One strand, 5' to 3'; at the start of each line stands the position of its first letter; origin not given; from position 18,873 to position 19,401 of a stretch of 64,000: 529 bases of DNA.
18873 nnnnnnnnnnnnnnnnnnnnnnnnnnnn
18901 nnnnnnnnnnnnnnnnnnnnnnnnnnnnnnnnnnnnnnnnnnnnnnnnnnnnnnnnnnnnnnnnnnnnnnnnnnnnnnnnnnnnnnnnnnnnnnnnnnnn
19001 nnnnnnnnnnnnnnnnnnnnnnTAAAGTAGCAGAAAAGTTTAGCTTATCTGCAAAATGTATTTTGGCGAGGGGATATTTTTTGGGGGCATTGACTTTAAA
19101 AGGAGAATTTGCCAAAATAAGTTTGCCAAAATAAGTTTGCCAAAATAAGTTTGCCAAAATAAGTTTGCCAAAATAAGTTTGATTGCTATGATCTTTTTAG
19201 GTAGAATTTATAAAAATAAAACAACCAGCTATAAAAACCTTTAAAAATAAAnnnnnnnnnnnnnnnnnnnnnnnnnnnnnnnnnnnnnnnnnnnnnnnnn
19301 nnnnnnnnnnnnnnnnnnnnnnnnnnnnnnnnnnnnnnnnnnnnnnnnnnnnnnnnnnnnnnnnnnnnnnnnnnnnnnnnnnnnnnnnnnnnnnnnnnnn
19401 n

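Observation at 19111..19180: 14-bp promoter VNTR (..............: 5 copies here, 2 copies at 20439-20466) upstream of Bdr-like gene pairs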

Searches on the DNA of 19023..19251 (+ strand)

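Call 42: search_dna_similar(query=window:19023-19251:+, collection=plasmids, mode=distant, max_evalue=0.01, max_rows=10)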
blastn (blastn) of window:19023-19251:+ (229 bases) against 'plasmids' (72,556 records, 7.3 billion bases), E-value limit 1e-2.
No match.
